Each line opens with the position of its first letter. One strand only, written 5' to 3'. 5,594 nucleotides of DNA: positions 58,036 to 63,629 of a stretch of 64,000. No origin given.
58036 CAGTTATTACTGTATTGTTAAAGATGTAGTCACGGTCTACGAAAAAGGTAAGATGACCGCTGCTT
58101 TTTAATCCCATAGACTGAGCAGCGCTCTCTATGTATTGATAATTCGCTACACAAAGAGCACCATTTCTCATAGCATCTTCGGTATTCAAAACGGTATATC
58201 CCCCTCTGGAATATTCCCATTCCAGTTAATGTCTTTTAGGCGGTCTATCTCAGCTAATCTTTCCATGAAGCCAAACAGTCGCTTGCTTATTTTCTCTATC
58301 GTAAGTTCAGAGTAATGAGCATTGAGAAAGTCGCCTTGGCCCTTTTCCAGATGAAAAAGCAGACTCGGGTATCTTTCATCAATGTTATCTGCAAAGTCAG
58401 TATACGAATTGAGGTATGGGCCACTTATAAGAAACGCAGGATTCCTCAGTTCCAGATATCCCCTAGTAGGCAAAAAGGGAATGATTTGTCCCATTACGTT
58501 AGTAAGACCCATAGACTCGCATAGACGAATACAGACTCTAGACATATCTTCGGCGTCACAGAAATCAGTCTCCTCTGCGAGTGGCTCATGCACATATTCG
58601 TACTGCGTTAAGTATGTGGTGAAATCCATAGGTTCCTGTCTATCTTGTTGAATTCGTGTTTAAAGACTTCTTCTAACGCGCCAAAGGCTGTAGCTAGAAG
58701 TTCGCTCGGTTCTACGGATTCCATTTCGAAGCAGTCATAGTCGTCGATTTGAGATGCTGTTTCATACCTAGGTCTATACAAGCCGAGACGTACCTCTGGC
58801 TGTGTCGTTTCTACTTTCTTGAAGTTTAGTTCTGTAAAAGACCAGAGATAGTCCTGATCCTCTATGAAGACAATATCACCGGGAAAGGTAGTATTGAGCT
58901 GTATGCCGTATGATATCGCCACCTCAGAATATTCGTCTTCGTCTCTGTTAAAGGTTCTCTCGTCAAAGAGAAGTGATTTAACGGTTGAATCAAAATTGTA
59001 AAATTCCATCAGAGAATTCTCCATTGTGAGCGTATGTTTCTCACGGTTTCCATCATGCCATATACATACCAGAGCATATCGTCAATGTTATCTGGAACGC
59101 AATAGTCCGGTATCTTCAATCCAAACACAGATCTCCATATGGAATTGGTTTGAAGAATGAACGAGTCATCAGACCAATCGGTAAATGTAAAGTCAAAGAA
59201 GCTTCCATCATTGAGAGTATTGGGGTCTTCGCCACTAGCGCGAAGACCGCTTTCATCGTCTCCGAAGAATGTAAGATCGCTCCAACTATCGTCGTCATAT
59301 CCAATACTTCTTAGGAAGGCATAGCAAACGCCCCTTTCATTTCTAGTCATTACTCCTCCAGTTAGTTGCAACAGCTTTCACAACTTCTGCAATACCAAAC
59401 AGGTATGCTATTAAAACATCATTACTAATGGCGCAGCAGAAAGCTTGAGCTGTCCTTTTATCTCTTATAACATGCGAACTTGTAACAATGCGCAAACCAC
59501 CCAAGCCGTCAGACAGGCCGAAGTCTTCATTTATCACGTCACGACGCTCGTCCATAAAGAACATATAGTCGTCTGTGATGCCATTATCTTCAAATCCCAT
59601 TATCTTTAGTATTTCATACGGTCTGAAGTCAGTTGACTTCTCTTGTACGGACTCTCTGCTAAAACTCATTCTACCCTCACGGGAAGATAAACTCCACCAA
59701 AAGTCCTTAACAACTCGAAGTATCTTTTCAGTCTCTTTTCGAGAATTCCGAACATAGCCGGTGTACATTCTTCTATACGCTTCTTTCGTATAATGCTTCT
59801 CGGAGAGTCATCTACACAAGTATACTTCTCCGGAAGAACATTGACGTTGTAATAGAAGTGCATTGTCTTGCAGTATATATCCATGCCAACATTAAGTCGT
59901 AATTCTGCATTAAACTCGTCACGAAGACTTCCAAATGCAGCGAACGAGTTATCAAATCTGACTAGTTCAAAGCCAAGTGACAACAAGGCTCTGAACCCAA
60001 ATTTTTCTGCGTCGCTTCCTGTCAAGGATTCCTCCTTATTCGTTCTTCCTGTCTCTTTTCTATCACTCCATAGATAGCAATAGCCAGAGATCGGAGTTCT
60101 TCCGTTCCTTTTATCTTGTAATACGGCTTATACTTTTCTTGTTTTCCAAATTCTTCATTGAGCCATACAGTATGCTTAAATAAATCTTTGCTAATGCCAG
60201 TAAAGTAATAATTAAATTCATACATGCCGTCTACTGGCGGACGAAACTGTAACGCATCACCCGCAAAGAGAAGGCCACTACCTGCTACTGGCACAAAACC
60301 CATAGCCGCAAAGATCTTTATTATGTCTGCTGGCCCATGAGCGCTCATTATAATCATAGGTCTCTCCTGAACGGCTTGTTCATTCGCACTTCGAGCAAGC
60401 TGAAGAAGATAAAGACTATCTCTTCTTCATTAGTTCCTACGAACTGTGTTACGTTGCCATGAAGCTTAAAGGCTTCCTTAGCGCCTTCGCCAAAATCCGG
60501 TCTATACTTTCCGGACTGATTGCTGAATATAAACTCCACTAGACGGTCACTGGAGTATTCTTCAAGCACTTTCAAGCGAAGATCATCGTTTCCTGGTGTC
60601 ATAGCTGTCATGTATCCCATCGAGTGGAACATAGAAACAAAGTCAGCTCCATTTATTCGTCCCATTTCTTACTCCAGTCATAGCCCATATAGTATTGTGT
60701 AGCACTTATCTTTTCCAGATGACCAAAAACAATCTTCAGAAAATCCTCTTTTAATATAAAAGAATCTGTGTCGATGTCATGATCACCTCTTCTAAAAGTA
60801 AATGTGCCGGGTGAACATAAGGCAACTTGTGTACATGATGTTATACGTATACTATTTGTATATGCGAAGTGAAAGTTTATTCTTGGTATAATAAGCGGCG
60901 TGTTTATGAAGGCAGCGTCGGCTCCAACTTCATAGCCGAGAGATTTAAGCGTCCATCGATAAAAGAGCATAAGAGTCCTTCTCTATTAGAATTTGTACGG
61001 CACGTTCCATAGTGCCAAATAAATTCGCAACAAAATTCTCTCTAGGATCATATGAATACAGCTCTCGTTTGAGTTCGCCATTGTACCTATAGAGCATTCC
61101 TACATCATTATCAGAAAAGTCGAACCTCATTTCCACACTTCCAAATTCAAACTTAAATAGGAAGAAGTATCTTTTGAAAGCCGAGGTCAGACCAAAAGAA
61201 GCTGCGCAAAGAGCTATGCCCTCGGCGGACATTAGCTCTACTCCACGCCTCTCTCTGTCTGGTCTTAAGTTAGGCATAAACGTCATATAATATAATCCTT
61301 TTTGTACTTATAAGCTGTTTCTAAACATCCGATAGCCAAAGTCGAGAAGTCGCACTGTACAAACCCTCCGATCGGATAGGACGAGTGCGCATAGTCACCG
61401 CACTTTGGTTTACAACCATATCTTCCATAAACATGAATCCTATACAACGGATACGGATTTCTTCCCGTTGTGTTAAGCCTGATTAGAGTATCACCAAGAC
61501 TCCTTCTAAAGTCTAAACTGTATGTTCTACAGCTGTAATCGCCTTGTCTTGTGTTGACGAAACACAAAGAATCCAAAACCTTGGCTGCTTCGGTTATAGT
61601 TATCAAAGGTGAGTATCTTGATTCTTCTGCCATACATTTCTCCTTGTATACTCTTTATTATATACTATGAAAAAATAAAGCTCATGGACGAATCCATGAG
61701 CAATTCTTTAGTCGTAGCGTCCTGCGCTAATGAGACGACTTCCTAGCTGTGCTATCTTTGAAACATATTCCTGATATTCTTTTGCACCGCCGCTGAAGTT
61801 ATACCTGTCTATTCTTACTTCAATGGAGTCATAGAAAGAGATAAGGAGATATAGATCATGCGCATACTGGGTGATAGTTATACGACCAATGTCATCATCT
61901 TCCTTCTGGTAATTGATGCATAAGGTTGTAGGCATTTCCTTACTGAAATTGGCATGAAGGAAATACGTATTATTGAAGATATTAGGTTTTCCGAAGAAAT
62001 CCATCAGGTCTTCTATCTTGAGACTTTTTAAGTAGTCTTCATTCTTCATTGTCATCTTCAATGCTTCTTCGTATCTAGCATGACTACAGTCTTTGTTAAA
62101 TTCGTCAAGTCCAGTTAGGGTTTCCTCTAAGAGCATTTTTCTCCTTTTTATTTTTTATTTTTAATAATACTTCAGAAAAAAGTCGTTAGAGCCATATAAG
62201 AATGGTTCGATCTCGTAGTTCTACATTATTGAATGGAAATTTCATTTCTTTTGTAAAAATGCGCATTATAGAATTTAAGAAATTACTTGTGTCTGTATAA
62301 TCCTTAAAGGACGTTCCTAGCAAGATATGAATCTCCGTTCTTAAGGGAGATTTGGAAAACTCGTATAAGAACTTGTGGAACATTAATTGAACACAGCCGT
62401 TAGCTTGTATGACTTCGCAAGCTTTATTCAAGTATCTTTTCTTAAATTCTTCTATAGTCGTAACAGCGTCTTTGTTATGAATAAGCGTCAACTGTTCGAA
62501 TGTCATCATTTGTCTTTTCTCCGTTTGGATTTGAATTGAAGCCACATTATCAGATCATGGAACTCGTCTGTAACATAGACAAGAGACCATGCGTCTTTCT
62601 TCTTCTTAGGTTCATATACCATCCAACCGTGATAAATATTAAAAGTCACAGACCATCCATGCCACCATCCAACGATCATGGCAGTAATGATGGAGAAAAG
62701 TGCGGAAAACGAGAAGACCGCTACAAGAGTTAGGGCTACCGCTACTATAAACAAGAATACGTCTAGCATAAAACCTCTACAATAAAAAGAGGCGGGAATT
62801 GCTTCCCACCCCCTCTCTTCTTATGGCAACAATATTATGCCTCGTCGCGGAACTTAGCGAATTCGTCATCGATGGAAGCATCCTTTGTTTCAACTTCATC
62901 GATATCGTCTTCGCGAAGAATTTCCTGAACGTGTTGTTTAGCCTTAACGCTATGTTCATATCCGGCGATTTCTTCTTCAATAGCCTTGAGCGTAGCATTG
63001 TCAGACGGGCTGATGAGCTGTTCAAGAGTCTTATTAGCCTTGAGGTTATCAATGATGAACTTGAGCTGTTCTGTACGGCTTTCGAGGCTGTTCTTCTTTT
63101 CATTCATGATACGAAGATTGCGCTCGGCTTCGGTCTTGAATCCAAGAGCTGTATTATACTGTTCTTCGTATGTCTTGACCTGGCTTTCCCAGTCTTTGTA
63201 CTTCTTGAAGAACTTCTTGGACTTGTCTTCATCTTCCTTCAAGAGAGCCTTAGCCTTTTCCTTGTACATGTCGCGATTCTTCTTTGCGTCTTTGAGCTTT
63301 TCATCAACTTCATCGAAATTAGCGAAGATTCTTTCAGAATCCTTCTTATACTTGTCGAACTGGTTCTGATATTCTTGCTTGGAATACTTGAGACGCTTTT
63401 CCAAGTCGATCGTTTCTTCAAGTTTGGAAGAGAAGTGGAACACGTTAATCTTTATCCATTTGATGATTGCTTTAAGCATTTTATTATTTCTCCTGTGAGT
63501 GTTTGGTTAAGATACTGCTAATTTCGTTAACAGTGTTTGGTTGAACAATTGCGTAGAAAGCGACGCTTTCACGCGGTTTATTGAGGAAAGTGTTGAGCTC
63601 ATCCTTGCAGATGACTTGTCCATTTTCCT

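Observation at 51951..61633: About 9.7 kb tandem array of 24 divergent small paralogs with a conserved C-terminal h-h-G-x-h-E-x-h...[RK][RK]xG motif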

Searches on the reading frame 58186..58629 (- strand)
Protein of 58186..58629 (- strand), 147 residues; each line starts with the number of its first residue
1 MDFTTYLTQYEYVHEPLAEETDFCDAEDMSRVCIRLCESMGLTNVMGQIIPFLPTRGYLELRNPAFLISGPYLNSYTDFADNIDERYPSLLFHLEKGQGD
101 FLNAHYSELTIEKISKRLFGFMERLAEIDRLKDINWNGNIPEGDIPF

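Call 6: search_protein_families(library=pfam, proteins=[window:58186-58629:-], max_evalue=1)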
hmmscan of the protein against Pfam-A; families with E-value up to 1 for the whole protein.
window:58186-58629:- (147 aa): 0 families

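Call 7: search_protein_families(library=phrogs, proteins=[window:58186-58629:-], max_evalue=0.1)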
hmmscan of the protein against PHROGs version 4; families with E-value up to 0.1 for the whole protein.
window:58186-58629:- (147 aa): 0 families

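Call 64: find_related_loci(query=window:58186-58629:-, collection=metagenome_contigs, flank=10000)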
Query window:58186-58629:- (147 aa) in metagenome_contigs; peptide patterns used: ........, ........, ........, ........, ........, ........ (x = any residue, [..] = any of these).
130 stretches matched a pattern, but none encodes a relative of the query by tblastn (E <= 1e-3).

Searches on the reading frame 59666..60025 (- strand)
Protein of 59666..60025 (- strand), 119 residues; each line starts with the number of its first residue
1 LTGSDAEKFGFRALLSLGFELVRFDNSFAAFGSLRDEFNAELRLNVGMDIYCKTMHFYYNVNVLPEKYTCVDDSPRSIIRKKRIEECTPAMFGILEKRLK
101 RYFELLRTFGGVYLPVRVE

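Call 6: search_protein_families(library=pfam, proteins=[window:59666-60025:-], max_evalue=1)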
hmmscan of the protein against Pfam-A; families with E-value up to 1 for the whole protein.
window:59666-60025:- (119 aa): 0 families

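Call 7: search_protein_families(library=phrogs, proteins=[window:59666-60025:-], max_evalue=0.1)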
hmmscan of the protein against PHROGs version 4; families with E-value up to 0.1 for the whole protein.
window:59666-60025:- (119 aa): 0 families

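Call 62: predict_structure(alignment_id=A3)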
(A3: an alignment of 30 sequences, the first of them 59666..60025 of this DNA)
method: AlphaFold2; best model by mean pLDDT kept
length: 119 residues; sequences in the alignment: 30
mean_pLDDT: 55.4   pTM: 0.40
mean pLDDT of the five models: 55.4, 54.8, 54.1, 53.0, 51.3
residues with pLDDT >= 90: 0; 70-90: 29; 50-70: 38; < 50: 52
segments of 3 or more residues with pLDDT < 50: 27-37, 47-80, 115-119
pLDDT, mean of each block of 10 residues (from residue 1): 58 70 53 45 50 44 39 40 64 78 74 49
secondary structure, 60 per line:
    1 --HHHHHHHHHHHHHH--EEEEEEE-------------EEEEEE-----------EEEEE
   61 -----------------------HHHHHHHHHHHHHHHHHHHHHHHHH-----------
elements in order: H3-16 E19-25 E39-44 E56-60 H84-108

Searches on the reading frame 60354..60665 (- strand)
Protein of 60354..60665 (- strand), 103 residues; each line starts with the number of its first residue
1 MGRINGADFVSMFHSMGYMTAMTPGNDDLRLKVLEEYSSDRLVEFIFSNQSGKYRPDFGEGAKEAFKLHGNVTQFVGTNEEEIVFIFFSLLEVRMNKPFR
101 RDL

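Call 63: find_related_loci(query=window:60354-60665:-, collection=viral_contigs, flank=10000)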
Query window:60354-60665:- (103 aa) in viral_contigs; peptide patterns used: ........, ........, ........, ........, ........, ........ (x = any residue, [..] = any of these).
1 stretches matched a pattern, but none encodes a relative of the query by tblastn (E <= 1e-3).

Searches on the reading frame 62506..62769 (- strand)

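Call 100: search_protein_families(library=pfam, proteins=[window:62506-62769:-], max_evalue=0.01)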
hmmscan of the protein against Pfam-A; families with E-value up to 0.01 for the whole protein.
window:62506-62769:- (87 aa): 1 family
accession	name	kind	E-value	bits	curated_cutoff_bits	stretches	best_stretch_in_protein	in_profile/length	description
PF13940.11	Ldr_toxin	-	0.005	17.3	27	0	27-37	22-32/35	Toxin Ldr, type I toxin-antitoxin system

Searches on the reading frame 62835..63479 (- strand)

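Call 100: search_protein_families(library=pfam, proteins=[window:62835-63479:-], max_evalue=0.01)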
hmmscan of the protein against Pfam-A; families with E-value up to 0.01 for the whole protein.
window:62835-63479:- (214 aa): 2 families
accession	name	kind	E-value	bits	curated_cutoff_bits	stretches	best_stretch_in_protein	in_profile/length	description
PF04012.17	PspA_IM30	-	1.3e-06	28.6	33.9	1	16-204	14-203/220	PspA/IM30 family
PF23067.1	MG280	-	0.0073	16.3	27.4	0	30-95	68-135/259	Uncharacterised protein MG280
